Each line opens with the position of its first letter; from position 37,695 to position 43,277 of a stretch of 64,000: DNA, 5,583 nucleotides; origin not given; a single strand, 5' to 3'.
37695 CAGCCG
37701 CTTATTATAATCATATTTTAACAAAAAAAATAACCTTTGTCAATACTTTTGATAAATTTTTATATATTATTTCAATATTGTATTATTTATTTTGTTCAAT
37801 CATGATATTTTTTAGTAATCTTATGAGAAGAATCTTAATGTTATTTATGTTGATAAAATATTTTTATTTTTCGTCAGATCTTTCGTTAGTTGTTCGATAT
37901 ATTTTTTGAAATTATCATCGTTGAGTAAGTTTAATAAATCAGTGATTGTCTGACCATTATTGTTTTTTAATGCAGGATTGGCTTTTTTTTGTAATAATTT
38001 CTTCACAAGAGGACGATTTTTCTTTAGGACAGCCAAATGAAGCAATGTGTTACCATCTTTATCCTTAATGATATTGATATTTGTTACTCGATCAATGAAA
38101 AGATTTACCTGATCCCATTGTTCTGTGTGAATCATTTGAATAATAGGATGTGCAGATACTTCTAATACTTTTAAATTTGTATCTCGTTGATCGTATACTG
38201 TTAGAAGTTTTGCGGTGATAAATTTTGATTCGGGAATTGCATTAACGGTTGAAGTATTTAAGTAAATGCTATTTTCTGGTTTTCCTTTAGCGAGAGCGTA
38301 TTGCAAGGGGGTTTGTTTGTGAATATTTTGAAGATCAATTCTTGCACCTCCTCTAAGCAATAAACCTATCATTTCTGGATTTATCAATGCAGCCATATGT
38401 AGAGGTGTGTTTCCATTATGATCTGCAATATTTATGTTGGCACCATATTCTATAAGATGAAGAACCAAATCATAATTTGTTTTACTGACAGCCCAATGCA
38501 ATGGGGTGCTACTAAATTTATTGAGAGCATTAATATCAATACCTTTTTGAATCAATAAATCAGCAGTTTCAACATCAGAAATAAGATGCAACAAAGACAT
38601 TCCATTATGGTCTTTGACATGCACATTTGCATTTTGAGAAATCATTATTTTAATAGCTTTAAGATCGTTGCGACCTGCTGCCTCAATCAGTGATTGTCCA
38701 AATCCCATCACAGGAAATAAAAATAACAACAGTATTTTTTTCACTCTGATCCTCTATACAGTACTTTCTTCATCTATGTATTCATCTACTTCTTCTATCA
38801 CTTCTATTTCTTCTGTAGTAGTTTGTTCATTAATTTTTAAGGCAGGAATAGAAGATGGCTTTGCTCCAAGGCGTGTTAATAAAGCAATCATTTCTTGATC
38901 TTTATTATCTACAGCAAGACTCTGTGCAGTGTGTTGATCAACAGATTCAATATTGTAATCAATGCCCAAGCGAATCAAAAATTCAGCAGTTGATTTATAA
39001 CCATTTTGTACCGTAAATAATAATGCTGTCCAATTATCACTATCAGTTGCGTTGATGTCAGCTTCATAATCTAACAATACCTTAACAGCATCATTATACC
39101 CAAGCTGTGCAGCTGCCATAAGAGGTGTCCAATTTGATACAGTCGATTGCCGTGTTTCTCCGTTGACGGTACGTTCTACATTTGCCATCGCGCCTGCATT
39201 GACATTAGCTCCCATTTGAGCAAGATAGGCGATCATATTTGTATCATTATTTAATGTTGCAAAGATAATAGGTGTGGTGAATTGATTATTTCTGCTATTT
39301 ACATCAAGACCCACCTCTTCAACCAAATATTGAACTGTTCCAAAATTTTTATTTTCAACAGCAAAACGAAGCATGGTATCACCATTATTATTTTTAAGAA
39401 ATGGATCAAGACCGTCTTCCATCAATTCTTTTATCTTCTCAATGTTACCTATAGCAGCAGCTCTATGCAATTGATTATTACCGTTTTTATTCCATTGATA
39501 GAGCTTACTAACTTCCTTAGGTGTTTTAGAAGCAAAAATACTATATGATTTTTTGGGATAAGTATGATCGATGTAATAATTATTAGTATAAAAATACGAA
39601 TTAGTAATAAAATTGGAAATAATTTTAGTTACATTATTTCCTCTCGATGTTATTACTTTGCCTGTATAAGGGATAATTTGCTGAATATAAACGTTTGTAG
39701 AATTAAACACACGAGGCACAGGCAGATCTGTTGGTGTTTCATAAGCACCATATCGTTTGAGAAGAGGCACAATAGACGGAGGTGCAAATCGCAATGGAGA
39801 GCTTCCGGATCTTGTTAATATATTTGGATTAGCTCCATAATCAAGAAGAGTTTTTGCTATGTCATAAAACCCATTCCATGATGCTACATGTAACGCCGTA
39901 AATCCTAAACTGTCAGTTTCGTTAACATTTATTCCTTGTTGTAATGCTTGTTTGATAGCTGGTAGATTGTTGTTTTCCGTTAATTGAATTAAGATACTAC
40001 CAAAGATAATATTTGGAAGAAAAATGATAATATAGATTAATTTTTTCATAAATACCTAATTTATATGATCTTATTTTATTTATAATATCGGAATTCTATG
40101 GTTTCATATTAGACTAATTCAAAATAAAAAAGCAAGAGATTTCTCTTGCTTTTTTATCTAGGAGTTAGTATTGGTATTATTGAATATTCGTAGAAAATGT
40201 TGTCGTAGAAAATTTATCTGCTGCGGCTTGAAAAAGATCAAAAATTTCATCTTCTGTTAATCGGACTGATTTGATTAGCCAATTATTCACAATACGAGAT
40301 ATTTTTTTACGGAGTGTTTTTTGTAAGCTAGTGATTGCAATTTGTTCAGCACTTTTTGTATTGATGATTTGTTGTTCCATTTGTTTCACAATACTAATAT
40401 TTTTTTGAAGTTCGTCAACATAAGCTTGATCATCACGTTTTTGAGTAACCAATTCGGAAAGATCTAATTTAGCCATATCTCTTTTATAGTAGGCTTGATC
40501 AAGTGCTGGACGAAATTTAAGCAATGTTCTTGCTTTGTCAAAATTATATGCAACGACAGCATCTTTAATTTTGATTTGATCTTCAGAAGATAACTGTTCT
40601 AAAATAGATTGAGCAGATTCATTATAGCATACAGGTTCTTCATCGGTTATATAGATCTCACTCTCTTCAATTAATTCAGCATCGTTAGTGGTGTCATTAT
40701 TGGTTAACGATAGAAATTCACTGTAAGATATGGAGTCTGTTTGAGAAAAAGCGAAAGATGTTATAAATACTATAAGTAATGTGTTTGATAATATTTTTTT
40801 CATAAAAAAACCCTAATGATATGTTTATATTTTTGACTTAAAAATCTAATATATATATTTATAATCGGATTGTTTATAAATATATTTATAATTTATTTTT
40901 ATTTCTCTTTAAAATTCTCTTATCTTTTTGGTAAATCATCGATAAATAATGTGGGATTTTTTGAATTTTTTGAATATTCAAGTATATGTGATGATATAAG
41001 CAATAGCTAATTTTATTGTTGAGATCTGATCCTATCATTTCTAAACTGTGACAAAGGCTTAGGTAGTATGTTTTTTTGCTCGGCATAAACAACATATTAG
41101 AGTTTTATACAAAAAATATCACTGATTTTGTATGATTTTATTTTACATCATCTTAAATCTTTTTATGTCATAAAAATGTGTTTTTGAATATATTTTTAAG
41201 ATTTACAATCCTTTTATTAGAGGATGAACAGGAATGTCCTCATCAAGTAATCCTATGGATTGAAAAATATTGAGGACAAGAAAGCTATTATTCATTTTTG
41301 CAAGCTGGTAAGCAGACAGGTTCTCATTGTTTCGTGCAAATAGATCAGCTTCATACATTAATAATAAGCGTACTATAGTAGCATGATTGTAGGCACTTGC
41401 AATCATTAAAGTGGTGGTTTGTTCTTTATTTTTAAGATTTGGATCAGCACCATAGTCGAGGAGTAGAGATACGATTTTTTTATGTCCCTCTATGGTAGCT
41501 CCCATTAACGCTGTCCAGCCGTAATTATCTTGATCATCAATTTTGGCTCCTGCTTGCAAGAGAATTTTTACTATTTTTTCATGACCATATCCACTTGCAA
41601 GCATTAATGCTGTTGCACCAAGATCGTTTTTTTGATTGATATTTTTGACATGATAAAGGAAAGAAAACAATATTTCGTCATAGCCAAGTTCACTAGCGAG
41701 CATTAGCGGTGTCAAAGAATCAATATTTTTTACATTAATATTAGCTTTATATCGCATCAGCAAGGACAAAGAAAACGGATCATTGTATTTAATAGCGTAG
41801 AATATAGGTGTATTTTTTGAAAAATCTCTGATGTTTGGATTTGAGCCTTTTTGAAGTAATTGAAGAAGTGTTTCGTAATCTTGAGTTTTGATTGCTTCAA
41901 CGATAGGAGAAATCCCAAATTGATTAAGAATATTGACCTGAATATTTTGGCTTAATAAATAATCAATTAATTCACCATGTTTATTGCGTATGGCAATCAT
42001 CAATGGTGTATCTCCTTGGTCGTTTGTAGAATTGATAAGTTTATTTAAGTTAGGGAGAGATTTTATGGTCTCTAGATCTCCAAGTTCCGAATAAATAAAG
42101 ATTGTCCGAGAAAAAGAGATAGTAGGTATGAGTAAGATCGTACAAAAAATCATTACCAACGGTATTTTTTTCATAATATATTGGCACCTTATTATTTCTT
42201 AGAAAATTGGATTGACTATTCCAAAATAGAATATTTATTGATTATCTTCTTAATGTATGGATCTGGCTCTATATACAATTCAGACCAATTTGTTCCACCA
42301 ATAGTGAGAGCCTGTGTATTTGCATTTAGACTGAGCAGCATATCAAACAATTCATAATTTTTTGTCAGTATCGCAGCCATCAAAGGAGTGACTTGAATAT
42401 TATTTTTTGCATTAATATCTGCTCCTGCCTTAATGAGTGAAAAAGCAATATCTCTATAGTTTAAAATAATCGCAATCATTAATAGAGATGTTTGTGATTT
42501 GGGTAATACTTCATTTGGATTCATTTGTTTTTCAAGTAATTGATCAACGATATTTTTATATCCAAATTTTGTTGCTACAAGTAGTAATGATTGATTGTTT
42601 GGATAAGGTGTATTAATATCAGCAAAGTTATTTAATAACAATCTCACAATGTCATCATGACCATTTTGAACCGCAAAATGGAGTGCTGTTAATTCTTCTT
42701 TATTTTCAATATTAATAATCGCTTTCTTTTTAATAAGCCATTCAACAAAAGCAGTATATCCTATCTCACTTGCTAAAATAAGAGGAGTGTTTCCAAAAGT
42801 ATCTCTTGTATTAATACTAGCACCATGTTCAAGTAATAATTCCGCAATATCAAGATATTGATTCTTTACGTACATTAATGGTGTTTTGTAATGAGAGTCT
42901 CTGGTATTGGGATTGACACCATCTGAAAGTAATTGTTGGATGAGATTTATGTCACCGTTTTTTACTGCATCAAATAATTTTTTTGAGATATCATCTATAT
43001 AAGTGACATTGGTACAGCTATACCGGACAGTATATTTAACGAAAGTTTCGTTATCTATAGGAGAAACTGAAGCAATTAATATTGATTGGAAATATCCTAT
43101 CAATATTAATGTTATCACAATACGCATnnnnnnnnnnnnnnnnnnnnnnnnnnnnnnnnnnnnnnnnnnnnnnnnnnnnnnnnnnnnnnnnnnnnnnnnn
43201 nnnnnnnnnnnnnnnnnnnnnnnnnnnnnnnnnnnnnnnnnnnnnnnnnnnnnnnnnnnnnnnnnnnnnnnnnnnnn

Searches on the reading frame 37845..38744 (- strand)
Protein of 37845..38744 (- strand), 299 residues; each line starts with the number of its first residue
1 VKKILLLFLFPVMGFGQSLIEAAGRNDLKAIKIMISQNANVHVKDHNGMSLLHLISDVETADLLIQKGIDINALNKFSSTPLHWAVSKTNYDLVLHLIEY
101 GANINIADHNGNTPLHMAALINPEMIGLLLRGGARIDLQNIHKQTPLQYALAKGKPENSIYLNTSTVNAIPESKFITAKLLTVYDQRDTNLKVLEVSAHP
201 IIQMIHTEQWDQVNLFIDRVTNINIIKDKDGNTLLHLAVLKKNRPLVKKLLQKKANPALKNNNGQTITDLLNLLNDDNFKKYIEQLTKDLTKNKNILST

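Call 18: search_protein_families(library=pfam, proteins=[window:37845-38744:-])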
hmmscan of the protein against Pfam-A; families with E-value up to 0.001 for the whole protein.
window:37845-38744:- (299 aa): 5 families
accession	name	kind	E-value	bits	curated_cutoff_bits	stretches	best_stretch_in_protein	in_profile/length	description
PF13637.12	Ank_4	-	3.9e-28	97.3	22.7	2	57-94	9-46/50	Ankyrin repeats (many copies)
PF12796.13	Ank_2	-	8.3e-27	94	27.3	3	19-108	1-90/90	Ankyrin repeats (3 copies)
PF00023.36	Ank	-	7e-26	89.3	21.1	3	80-108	4-32/33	Ankyrin repeat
PF13606.12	Ank_3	-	6.5e-22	75.4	22.3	2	80-106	4-30/30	Ankyrin repeat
PF13857.12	Ank_5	-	1.6e-20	73.4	27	2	64-118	1-56/56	Ankyrin repeats (many copies)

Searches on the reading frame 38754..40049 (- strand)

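Call 18: search_protein_families(library=pfam, proteins=[window:38754-40049:-])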
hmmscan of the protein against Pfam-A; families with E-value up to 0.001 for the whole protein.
window:38754-40049:- (431 aa): 6 families
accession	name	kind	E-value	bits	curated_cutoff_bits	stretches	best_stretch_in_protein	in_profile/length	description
PF12796.13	Ank_2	-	1.1e-63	212.2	27.3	6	303-368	27-89/90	Ankyrin repeats (3 copies)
PF13637.12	Ank_4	-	1.1e-35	121.3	22.7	4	26-69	7-50/50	Ankyrin repeats (many copies)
PF00023.36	Ank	-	2.4e-32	109.6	21.1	2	49-79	2-32/33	Ankyrin repeat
PF13857.12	Ank_5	-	1.6e-25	89.3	27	2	37-89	3-56/56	Ankyrin repeats (many copies)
PF13606.12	Ank_3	-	3.7e-24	82.3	22.3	0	306-334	2-30/30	Ankyrin repeat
PF24521.3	Ank_KRIT1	-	5.2e-05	23.4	80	0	180-265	8-93/149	KRIT1 ankyrin-repeats domain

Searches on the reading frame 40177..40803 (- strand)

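Call 18: search_protein_families(library=pfam, proteins=[window:40177-40803:-])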
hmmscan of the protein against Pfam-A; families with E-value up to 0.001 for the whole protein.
window:40177-40803:- (208 aa): 0 families

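Call 85: search_protein_families(library=pfam, proteins=[window:40177-40803:-], max_evalue=1)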
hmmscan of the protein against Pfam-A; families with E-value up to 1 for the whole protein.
window:40177-40803:- (208 aa): 1 family
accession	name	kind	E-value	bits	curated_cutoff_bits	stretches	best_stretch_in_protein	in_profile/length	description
PF06480.20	FtsH_ext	-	0.34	11.6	25.5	1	10-50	10-54/103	FtsH Extracellular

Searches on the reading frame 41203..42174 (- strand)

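Call 18: search_protein_families(library=pfam, proteins=[window:41203-42174:-])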
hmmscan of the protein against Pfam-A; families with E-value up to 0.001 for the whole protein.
window:41203-42174:- (323 aa): 6 families
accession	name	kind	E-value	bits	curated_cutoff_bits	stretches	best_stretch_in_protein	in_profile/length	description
PF12796.13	Ank_2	-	8.7e-46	154.9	27.3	4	157-249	1-90/90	Ankyrin repeats (3 copies)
PF00023.36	Ank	-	5.3e-45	149.3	21.1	3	218-250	1-33/33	Ankyrin repeat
PF13857.12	Ank_5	-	6.9e-36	122.3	27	3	238-292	1-56/56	Ankyrin repeats (many copies)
PF13637.12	Ank_4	-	8.3e-32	109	22.7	3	193-239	5-50/50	Ankyrin repeats (many copies)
PF13606.12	Ank_3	-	2e-28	95.3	22.3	1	54-81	2-29/30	Ankyrin repeat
PF24521.3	Ank_KRIT1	-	9.4e-11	42.1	80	1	221-293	48-126/149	KRIT1 ankyrin-repeats domain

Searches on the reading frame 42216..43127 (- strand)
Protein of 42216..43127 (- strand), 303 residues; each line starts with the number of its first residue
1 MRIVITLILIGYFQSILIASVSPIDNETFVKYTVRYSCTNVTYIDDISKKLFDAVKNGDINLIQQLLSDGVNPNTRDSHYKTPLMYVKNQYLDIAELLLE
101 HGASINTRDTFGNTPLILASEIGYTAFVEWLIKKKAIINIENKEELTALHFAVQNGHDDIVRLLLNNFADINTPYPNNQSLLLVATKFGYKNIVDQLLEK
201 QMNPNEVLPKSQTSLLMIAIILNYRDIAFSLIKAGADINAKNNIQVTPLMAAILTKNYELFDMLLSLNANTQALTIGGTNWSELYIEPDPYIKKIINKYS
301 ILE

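Call 14: find_encoding_contigs(protein=window:42216-43127:-, flank=10000, max_places=10)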
Protein window:42216-43127:- (303 aa): no gene with exactly this product is on record in the collection.

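Call 18: search_protein_families(library=pfam, proteins=[window:42216-43127:-])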
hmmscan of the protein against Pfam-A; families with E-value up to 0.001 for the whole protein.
window:42216-43127:- (303 aa): 7 families
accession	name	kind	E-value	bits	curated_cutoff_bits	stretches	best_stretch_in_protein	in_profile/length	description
PF12796.13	Ank_2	-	1.2e-65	218.5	27.3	5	88-173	6-88/90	Ankyrin repeats (3 copies)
PF00023.36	Ank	-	6.5e-39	130.2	21.1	3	146-172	3-29/33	Ankyrin repeat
PF13637.12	Ank_4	-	5.7e-28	96.8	22.7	3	88-132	6-50/50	Ankyrin repeats (many copies)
PF13606.12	Ank_3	-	2.1e-26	89.1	22.3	1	146-173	3-30/30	Ankyrin repeat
PF13857.12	Ank_5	-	3.1e-24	85.2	27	2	133-176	3-47/56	Ankyrin repeats (many copies)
PF24521.3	Ank_KRIT1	-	7.7e-07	29.4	80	0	136-166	36-67/149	KRIT1 ankyrin-repeats domain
PF23745.1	ANK_LRRK2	-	1.4e-06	28.7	27.5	0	90-168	42-116/130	LRRK2 ANK repeat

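Call 56: find_homologous_proteins(query=window:42216-43127:-, max_evalue=1e-40)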
Query window:42216-43127:- (303 aa): 1 proteins with E <= 1e-40 among 5145 candidates.
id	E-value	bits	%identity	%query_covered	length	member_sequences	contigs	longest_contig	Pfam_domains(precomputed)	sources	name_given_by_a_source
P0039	4.7e-192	654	100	100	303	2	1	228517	PF13606.13,PF13857.13,PF23745.2,PF12796.14,PF00023.37,PF13637.13,PF24521.3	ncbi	ncbi:MAG: ankyrin repeat domain-containing protein [Brevinema sp.]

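Call 57: find_encoding_contigs(protein=P0039, flank=10000, max_places=10)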
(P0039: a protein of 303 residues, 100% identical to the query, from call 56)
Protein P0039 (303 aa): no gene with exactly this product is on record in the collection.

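Call 58: list_cluster_members(proteins=[P0039, P0001])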
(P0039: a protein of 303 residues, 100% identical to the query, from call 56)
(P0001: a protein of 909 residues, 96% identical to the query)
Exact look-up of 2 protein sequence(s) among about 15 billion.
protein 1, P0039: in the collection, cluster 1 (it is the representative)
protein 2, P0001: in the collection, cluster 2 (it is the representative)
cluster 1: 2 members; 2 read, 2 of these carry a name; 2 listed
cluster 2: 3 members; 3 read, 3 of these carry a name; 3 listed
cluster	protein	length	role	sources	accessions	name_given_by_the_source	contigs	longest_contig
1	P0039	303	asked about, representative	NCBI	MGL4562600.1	MAG: ankyrin repeat domain-containing protein [Brevinema sp.]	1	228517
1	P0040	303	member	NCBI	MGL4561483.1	MAG: ankyrin repeat domain-containing protein [Brevinema sp.]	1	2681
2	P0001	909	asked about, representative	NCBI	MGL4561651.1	MAG: exonuclease subunit SbcD, partial [Brevinema sp.]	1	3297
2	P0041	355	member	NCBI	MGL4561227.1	MAG: SbcC/MukB-like Walker B domain-containing protein, partial [Brevinema sp.]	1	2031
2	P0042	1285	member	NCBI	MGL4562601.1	MAG: exonuclease subunit SbcD [Brevinema sp.]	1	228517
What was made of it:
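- The ankyrin and SbcCD proteins have consecutive NCBI accessions (call 58). NCBI's annotation has no protein accession between the two flanking genes, so it calls no CDS here (call 58).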

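Call 59: find_encoding_contigs(protein=P0040, flank=10000, max_places=5)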
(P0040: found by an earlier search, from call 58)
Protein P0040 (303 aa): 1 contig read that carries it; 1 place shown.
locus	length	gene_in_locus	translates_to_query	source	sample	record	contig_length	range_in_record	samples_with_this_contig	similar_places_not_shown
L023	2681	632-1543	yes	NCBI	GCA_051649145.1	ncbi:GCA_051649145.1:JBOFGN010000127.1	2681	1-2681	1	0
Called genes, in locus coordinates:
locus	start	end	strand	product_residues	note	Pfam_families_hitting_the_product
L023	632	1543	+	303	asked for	PF24521:Ank_KRIT1 (faint), PF23745:ANK_LRRK2 (faint), PF12796:Ank_2, PF13637:Ank_4, PF13857:Ank_5 (weak), PF12796:Ank_2, PF00023:Ank (weak), PF12796:Ank_2, +1 more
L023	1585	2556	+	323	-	-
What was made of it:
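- Tried and rejected: The genome was identified through cluster members instead (calls 56, 58, 59).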
